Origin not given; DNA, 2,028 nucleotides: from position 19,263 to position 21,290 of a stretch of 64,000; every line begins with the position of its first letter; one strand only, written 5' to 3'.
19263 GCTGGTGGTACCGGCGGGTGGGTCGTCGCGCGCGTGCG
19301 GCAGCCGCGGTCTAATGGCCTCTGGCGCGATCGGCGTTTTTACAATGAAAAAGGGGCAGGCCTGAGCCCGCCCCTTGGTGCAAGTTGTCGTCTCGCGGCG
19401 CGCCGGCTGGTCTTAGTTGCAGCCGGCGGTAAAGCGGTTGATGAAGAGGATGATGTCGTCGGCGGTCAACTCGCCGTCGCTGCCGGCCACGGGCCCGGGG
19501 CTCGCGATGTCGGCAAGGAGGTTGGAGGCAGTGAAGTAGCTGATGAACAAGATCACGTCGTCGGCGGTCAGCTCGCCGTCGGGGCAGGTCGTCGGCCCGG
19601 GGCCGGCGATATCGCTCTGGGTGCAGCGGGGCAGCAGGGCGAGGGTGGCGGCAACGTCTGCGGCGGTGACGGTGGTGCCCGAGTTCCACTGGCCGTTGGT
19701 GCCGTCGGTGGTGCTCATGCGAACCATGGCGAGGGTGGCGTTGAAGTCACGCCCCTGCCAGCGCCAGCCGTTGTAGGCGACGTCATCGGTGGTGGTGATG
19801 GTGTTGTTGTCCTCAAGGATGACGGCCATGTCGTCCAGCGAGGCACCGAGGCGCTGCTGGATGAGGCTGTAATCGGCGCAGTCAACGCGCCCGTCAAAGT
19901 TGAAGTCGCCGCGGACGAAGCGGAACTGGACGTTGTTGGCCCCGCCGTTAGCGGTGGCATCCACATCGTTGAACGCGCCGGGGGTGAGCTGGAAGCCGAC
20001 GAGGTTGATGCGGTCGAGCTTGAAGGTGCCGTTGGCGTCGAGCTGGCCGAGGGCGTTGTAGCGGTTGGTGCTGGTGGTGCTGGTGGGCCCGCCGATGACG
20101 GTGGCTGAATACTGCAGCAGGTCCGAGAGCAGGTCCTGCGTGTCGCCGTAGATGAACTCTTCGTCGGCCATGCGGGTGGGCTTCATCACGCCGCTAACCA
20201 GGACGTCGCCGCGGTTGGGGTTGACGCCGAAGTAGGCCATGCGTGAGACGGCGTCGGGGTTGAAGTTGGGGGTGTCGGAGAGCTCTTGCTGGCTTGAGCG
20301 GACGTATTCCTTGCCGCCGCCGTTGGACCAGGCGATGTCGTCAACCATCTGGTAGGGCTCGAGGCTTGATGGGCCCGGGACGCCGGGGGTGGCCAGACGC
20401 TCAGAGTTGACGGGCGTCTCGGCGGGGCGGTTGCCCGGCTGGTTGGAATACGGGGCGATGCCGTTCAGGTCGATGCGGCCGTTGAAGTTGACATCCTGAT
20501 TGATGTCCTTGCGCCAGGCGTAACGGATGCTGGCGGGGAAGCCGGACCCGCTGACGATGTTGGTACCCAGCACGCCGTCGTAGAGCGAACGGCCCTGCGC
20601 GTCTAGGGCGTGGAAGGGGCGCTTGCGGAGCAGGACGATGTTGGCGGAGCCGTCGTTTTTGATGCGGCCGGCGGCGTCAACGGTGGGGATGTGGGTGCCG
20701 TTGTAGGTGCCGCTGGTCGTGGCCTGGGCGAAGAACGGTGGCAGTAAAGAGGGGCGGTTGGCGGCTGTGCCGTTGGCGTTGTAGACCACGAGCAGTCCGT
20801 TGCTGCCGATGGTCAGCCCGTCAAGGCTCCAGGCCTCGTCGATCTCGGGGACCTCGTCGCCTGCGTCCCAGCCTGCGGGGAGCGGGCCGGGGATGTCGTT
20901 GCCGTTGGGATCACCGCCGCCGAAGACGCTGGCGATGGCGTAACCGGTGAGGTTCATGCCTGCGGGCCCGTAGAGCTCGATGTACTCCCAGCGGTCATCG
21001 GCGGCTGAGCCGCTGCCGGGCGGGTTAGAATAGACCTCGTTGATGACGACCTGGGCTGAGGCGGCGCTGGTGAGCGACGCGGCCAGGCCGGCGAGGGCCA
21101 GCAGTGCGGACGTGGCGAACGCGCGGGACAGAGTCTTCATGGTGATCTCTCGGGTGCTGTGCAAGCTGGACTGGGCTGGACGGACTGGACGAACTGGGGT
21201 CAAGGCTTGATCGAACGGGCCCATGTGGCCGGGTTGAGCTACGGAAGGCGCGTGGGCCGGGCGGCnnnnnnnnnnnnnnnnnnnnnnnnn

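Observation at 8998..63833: Seven secreted proteins share one C-terminal twin-repeat Cys...Gly-Cys module (dockerin / EF-hand-like anchoring system)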

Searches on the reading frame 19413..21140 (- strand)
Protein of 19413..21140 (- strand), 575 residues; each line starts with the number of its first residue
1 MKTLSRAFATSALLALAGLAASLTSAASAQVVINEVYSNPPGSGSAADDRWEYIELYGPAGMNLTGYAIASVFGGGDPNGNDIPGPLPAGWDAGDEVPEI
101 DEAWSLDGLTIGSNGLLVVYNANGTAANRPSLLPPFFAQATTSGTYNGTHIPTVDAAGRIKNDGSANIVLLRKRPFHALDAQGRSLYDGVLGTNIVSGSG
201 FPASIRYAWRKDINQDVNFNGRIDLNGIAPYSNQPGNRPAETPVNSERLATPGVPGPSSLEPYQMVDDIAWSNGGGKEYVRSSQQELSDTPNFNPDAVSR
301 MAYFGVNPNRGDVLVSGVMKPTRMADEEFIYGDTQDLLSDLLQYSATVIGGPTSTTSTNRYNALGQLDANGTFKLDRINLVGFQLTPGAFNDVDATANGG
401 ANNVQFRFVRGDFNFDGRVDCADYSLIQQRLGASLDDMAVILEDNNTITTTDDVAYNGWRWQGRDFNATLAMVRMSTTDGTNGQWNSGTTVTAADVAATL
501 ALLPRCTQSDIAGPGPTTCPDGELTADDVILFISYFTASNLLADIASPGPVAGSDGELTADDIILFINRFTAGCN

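Call 4: search_protein_families(library=ncbifam, proteins=[window:19413-21140:-], max_evalue=0.01)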
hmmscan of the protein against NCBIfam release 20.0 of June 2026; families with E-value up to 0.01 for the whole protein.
window:19413-21140:- (575 aa): 1 family
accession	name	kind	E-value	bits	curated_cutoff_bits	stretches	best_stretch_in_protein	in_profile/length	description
NF041540.1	dockerin_GC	domain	4.7e-17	62.1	29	1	506-574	1-67/67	GC-type dockerin domain-anchored protein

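Call 5: search_protein_families(library=pfam, proteins=[window:19413-21140:-], max_evalue=0.1)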
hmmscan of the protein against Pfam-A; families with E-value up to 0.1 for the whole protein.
window:19413-21140:- (575 aa): 2 families
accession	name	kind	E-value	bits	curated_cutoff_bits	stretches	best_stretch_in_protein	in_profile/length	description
PF00932.25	LTD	-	2.3e-06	28.4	34.3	1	25-143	2-74/109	Lamin Tail Domain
PF00404.24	Dockerin_1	-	0.036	14.7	22.9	1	411-439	2-24/57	Dockerin type I domain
